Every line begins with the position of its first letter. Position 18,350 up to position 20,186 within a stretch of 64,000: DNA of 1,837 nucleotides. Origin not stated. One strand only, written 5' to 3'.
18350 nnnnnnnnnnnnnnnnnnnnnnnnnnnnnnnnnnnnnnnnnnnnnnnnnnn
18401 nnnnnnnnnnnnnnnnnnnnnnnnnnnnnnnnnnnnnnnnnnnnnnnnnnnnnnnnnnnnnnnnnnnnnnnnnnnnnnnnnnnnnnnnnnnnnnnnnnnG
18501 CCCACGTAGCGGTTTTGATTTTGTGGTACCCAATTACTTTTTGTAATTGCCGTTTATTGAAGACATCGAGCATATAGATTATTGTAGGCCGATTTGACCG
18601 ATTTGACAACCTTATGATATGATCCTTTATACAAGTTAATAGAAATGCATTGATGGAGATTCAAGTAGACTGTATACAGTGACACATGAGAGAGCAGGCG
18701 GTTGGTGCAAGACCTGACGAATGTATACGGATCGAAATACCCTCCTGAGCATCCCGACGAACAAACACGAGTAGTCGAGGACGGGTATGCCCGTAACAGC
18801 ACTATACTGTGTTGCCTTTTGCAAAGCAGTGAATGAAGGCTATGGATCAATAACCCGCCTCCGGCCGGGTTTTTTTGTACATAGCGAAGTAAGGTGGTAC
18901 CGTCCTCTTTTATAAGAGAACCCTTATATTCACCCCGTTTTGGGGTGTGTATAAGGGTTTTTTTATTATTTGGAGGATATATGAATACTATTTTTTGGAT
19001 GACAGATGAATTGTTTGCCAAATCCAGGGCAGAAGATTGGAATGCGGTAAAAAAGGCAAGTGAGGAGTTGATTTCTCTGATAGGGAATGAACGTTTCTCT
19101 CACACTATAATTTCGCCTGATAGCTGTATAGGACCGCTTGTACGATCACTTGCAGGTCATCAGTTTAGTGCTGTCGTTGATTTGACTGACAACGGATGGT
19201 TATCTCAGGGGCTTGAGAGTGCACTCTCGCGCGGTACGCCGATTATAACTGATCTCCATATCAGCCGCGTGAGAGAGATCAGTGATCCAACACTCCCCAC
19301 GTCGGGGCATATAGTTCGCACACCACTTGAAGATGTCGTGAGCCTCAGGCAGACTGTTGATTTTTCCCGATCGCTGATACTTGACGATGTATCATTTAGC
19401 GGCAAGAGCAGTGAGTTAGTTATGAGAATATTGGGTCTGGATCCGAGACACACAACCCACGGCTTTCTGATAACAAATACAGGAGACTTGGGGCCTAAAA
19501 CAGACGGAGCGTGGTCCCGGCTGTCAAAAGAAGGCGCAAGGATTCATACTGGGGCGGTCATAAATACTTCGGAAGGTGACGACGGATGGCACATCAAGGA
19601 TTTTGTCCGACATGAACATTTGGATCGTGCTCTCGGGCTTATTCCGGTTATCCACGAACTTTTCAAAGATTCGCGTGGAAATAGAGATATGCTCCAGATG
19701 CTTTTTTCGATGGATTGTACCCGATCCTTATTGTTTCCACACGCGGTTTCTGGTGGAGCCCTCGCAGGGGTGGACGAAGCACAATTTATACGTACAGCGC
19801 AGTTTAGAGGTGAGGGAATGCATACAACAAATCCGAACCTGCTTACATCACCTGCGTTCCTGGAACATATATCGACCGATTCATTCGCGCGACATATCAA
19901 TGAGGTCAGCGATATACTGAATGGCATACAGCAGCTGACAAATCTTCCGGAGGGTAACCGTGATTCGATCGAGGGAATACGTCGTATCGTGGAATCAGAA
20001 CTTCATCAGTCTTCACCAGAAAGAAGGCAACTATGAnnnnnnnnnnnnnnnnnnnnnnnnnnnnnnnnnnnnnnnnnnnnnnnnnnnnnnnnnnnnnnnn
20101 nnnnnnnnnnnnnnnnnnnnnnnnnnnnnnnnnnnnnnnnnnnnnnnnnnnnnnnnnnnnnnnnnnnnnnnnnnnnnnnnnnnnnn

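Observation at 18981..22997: Translationally coupled PRTase-like / HAD phosphatase / IU-nucleoside hydrolase operon running into tyrS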

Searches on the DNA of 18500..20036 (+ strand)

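Call 20: search_rna_families(source=window, start=18500, end=19100, threshold=evalue, max_evalue=10, show_alignments=2)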
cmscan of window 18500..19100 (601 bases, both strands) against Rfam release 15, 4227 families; matches with E-value up to 10: 10.
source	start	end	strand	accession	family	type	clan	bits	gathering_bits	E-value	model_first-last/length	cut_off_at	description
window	18641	18928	+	RF00230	T-box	Cis-reg; leader;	-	80.1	93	9.8e-18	1-219/219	no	T-box leader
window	18811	18967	+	RF00515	PyrR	Cis-reg;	-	23.6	54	0.61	1-115/115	no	PyrR binding site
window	18903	18977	+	RF04112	MIR5512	Gene; miRNA;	-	20.4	139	0.39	1-132/132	no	MIR5512 microRNA precursor family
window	18917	18996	-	RF02844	RefA9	Gene; antisense;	-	19.4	49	2.2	1-64/64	no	Enterococcus sRNA A9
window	18899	18965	+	RF00110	RybB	Gene; sRNA;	-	18.3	40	0.36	1-79/79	no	RybB RNA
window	18904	18976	+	RF03616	MIR1888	Gene; miRNA;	-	17.6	72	1.8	1-101/101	no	MIR1888 microRNA precursor family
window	18856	18967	+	RF01772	rnk_pseudo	Cis-reg; leader;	-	17.5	55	2.3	1-108/108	no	Pseudomonas rnk leader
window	18920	18986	-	RF01459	rliE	Gene; sRNA;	-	15.9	90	4.6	116-182/222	no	Listeria sRNA rliE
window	18912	18968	+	RF04127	MIR8007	Gene; miRNA;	-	14.9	195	2.9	1-226/226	no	MIR8007 microRNA precursor family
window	18849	18965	-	RF02901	AaHKsRNA41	Gene; sRNA;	-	13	97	2.1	1-187/187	no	Aggregatibacter sRNA 41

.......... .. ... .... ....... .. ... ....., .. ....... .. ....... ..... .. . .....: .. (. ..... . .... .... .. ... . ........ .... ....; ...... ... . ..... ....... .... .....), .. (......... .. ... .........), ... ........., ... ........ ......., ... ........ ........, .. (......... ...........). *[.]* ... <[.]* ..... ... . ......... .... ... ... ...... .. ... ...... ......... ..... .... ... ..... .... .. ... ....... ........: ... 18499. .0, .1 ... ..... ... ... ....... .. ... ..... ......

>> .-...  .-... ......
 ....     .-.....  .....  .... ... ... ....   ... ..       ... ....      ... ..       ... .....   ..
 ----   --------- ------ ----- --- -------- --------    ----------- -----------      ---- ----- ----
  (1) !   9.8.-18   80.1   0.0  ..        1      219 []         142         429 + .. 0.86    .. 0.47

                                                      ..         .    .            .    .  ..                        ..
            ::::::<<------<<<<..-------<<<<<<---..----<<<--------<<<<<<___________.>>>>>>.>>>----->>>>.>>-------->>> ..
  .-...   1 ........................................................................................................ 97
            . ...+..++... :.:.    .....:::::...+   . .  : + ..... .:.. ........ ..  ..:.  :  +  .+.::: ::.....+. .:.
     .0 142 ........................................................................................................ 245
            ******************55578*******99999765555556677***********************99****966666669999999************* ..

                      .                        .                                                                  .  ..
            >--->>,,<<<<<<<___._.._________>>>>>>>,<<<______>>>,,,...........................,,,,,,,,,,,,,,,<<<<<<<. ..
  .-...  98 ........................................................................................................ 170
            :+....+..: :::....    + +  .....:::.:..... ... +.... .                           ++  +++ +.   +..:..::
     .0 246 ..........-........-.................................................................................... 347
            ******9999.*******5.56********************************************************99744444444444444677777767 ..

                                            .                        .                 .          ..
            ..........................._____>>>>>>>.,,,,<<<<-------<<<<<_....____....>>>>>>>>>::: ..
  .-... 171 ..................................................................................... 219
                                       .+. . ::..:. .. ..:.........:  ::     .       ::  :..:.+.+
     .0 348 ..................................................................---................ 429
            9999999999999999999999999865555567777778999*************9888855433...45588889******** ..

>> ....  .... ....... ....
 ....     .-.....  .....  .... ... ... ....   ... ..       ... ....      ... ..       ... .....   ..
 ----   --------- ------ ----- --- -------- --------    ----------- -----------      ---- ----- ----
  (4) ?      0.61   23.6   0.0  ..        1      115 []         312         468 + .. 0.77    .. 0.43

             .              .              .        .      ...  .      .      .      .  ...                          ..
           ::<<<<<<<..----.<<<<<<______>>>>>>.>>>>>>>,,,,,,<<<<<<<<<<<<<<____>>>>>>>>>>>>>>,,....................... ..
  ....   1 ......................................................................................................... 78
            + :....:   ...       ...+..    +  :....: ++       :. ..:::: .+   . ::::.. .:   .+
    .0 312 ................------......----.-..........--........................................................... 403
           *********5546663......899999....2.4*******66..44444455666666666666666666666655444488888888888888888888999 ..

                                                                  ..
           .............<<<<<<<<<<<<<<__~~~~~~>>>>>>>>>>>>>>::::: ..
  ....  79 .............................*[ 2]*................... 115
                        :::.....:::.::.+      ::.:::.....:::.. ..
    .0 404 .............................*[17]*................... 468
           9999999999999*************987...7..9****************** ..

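Call 25: search_rna_families(sources=[L003, L005, L007, L004], threshold=evalue, max_evalue=0.001)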
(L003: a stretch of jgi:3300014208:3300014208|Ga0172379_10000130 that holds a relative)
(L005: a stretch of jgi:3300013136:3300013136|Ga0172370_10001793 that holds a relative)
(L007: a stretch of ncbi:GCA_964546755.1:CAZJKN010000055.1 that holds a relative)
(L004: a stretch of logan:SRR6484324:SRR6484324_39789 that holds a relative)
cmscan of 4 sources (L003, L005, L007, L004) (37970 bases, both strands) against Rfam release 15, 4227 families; matches with E-value up to 0.001: 5.
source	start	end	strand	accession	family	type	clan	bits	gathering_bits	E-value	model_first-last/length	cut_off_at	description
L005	5549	5833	+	RF00230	T-box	Cis-reg; leader;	-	90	93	1.7e-18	1-219/219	no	T-box leader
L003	5650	5930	+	RF00230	T-box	Cis-reg; leader;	-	84.6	93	4.2e-17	1-219/219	no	T-box leader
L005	5878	5962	+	RF00005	tRNA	Gene; tRNA;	CL00001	59.7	29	1.2e-10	1-71/71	no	tRNA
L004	1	237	+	RF00230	T-box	Cis-reg; leader;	-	54.1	93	3e-09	45-219/219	5'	T-box leader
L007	526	733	+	RF00230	T-box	Cis-reg; leader;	-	44.6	93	8.2e-07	1-219/219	no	T-box leader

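Call 32: search_rna_families(sources=[L009, L010, L011, L012], threshold=evalue, max_evalue=0.001)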
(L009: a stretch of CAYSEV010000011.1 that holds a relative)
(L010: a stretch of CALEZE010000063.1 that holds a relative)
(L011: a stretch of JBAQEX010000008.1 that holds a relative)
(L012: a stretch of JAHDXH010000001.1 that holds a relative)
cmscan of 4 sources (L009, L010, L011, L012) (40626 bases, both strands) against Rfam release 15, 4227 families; matches with E-value up to 0.001: 5.
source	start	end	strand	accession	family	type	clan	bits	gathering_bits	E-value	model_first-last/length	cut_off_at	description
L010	4671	4951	+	RF00230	T-box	Cis-reg; leader;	-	110.3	93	1e-23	1-219/219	no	T-box leader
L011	4036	4321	+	RF00230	T-box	Cis-reg; leader;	-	80.4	93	5.4e-16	1-219/219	no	T-box leader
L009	4657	4948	+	RF00230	T-box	Cis-reg; leader;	-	78.5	93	1.6e-15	1-219/219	no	T-box leader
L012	1357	1427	-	RF00005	tRNA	Gene; tRNA;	CL00001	58.7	29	2.6e-10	1-71/71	no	tRNA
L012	1548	1628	+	RF00005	tRNA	Gene; tRNA;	CL00001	53.7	29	6.3e-09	1-71/71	no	tRNA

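Call 46: search_rna_families(sources=[L013, L014, L015, L017, L021, L022, L024, L025, L012], threshold=evalue, max_evalue=0.01)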
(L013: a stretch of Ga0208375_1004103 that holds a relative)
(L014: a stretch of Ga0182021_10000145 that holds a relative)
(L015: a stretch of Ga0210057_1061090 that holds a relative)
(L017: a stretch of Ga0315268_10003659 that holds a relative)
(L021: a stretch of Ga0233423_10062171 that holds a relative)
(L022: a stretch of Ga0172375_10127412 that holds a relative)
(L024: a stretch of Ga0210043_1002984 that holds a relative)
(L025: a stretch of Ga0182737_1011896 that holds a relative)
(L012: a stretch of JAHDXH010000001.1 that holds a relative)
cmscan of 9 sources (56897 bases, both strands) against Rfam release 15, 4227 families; matches with E-value up to 0.01: 10.
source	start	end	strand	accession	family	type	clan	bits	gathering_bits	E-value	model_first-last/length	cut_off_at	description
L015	1298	1586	+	RF00230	T-box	Cis-reg; leader;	-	98.2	93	1.9e-20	1-219/219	no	T-box leader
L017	4497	4828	+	RF00230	T-box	Cis-reg; leader;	-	80.8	93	5.8e-16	1-219/219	no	T-box leader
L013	4619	4950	+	RF00230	T-box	Cis-reg; leader;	-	77.9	93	3.4e-15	1-219/219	no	T-box leader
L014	4671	4948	+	RF00230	T-box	Cis-reg; leader;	-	74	93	3.4e-14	1-219/219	no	T-box leader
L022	560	991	+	RF00230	T-box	Cis-reg; leader;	-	72.6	93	7.6e-14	1-219/219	no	T-box leader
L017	4881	4966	+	RF00005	tRNA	Gene; tRNA;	CL00001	60.4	29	1.2e-10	1-71/71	no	tRNA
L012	1357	1427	-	RF00005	tRNA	Gene; tRNA;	CL00001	58.7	29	3.7e-10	1-71/71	no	tRNA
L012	1548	1628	+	RF00005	tRNA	Gene; tRNA;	CL00001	53.7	29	8.8e-09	1-71/71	no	tRNA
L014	3352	3467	+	RF01859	Phe_leader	Cis-reg; leader;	-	50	55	2e-05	1-125/125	no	Phenylalanine leader peptide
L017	9989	10243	-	RF02675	Ysr141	Gene; sRNA;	-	25.9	196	0.0041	1-255/255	no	Yersinia sRNA 141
